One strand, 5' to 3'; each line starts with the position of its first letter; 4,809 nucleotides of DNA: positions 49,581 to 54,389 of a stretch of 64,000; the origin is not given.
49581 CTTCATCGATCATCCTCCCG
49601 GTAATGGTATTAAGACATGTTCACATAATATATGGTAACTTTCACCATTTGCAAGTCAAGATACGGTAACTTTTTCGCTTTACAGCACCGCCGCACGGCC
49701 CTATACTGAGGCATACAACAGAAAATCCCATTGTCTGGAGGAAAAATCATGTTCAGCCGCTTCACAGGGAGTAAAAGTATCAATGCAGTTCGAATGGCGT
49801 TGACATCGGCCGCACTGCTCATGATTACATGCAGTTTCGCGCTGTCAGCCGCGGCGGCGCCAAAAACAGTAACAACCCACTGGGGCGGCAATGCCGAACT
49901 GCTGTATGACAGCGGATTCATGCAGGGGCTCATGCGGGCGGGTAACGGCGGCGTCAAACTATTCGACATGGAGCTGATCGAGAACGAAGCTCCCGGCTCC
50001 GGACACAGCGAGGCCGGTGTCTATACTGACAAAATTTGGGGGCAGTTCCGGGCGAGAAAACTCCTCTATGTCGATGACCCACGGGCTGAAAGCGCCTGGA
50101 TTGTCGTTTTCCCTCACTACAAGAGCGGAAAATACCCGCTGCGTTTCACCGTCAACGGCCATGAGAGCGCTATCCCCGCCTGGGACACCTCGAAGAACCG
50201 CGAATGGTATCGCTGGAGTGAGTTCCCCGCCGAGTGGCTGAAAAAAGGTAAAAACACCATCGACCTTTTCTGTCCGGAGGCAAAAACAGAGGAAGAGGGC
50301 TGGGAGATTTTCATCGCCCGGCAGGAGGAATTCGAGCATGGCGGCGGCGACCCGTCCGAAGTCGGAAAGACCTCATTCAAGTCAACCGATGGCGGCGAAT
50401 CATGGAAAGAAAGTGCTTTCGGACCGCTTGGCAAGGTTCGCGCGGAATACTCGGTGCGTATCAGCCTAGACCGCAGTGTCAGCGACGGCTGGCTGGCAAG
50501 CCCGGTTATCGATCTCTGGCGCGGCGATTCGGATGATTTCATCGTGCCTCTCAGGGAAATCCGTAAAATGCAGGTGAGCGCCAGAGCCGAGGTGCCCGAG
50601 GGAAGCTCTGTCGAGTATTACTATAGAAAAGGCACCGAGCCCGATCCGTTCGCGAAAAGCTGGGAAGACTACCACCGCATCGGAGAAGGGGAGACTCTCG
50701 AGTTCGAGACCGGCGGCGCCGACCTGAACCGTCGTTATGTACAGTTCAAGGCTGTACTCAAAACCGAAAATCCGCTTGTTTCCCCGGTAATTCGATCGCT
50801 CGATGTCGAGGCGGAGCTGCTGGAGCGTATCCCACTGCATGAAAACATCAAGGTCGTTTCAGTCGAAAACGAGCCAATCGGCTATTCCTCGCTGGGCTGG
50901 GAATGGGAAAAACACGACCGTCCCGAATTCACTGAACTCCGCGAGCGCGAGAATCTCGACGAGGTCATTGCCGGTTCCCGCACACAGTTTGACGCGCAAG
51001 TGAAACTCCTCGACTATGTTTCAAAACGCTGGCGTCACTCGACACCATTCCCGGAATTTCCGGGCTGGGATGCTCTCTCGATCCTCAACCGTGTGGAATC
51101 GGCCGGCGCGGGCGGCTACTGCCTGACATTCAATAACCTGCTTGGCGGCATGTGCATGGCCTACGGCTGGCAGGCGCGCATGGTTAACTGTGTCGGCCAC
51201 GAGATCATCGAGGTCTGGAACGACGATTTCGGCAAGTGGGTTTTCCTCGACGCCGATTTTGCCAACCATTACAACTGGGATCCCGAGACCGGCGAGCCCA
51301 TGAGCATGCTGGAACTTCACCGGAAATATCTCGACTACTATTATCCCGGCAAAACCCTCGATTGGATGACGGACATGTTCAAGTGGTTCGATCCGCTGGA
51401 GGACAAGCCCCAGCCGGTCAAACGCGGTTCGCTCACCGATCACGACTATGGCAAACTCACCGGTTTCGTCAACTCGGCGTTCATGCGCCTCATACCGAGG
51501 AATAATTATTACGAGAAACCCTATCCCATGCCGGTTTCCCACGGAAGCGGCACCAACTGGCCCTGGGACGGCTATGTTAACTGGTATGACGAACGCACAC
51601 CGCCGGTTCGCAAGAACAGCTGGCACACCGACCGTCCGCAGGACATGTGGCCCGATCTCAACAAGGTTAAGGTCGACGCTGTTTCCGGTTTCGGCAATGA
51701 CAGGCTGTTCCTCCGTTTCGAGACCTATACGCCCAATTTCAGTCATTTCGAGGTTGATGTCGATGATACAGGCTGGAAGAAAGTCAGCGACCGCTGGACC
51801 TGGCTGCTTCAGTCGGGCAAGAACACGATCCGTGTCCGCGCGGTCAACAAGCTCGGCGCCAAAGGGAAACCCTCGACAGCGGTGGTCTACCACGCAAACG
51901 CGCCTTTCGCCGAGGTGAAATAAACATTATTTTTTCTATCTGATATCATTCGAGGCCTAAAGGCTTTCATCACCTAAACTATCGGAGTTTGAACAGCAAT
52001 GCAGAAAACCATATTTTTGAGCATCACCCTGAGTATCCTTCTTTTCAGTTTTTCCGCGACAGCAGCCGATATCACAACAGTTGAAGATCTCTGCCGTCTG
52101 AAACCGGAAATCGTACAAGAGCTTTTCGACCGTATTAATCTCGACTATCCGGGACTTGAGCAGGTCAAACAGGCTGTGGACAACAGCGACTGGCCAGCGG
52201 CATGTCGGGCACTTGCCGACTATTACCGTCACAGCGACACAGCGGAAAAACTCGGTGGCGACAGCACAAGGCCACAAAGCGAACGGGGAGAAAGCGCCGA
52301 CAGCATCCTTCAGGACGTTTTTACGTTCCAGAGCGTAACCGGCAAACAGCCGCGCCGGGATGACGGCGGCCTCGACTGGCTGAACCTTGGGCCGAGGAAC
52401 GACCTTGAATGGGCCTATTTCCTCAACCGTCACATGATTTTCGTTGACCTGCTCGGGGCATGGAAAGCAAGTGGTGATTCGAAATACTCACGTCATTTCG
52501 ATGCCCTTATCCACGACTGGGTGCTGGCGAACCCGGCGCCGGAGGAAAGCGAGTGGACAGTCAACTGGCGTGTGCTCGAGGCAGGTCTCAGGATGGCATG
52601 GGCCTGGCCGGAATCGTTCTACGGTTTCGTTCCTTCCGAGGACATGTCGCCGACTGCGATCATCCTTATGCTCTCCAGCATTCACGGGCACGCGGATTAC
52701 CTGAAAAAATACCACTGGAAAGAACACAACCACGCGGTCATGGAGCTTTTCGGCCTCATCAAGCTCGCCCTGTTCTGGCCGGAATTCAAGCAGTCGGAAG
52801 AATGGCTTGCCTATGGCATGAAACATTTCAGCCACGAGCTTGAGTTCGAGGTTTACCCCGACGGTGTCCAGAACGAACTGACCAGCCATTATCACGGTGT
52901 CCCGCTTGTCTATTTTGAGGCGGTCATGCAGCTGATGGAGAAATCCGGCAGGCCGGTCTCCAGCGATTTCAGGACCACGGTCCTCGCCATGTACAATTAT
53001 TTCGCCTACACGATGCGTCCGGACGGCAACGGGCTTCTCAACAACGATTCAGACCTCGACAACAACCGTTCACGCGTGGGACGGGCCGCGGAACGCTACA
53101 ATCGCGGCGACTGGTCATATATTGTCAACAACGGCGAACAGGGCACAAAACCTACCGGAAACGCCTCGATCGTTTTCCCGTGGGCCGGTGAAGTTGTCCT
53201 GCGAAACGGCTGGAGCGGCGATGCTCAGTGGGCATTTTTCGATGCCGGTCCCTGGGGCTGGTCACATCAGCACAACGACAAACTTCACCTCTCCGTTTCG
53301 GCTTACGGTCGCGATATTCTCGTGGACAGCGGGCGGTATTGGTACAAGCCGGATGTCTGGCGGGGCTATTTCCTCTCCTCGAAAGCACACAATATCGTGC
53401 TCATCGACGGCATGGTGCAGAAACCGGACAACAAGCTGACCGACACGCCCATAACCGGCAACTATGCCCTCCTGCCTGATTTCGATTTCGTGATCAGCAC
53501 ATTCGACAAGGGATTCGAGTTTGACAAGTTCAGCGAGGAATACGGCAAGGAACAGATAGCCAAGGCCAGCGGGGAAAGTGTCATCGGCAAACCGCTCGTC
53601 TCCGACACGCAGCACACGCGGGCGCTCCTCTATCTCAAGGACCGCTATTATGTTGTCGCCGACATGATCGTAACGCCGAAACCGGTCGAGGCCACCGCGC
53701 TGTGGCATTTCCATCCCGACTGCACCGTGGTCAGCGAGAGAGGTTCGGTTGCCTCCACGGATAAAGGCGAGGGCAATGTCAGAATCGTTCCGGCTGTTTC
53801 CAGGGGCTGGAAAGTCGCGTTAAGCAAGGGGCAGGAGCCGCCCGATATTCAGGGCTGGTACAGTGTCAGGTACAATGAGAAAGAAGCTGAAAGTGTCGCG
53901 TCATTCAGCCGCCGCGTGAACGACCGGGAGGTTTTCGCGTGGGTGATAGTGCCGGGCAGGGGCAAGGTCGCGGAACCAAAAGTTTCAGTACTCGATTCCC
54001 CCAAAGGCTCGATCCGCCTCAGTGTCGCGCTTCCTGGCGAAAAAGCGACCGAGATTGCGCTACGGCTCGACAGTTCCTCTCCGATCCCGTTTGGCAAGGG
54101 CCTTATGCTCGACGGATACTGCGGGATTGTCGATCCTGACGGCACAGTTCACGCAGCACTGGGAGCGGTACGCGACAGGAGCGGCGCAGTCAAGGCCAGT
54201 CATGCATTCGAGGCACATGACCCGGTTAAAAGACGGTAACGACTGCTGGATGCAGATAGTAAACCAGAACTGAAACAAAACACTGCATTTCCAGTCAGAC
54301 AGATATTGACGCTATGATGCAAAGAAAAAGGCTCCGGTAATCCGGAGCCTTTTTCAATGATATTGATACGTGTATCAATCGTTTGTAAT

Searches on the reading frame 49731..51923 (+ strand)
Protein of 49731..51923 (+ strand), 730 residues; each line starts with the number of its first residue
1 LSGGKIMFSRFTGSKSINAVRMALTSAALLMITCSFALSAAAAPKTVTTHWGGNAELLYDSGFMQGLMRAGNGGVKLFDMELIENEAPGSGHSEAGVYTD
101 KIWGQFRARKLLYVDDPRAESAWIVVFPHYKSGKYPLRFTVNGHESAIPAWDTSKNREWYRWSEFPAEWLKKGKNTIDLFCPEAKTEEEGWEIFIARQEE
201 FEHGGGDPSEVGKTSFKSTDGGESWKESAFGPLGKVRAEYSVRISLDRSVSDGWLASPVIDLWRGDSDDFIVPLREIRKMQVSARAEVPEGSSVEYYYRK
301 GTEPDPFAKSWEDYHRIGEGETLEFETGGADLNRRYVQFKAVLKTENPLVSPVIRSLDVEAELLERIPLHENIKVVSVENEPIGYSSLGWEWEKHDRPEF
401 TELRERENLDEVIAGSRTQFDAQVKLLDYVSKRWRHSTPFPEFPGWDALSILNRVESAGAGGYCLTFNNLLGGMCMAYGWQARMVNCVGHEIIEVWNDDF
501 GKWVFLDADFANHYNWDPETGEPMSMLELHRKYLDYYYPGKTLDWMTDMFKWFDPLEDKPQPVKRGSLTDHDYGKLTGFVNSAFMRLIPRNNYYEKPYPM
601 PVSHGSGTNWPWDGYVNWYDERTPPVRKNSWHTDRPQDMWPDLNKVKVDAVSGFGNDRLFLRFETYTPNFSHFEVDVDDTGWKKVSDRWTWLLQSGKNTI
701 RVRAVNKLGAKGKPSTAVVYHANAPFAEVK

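Call 55: search_protein_families(library=pfam, proteins=[window:49731-51923:+], max_evalue=0.00001)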
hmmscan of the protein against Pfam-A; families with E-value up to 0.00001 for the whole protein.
window:49731-51923:+ (730 aa): 1 family
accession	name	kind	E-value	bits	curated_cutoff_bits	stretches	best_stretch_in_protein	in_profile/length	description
PF01841.26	Transglut_core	-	2.9e-06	27.9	23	1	410-508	5-108/108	Transglutaminase-like superfamily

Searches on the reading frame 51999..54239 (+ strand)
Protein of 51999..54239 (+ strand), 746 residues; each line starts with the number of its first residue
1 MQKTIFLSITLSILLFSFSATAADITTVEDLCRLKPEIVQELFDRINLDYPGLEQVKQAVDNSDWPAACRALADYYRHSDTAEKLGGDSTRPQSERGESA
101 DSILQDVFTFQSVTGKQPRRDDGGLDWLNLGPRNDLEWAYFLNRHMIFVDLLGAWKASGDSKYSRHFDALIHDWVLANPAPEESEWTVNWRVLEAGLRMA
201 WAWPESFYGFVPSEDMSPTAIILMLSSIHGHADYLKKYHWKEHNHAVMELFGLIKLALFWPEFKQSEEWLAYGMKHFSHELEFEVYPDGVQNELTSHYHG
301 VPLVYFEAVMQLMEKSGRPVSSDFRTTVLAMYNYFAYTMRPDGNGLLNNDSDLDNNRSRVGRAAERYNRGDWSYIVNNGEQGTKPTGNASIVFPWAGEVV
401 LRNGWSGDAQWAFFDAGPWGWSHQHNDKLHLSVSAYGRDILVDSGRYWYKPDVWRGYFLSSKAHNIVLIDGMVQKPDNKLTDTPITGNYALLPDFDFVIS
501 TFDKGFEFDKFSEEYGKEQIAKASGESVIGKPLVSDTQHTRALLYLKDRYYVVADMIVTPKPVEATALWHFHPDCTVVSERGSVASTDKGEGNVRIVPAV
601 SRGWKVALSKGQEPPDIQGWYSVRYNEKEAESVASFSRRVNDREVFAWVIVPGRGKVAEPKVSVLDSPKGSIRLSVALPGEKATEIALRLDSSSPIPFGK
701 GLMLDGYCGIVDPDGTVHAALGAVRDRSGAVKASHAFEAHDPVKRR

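Call 55: search_protein_families(library=pfam, proteins=[window:51999-54239:+], max_evalue=0.00001)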
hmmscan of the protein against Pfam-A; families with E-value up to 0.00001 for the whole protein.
window:51999-54239:+ (746 aa): 2 families
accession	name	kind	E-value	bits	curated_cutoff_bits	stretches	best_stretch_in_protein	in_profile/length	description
PF16889.11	Hepar_II_III_N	-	4.3e-60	204.3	22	1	42-356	1-318/340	Heparinase II/III N-terminus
PF07940.18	Hepar_II_III_C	-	1.4e-23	84.1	24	1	387-657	3-229/237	Heparinase II/III-like, C-terminal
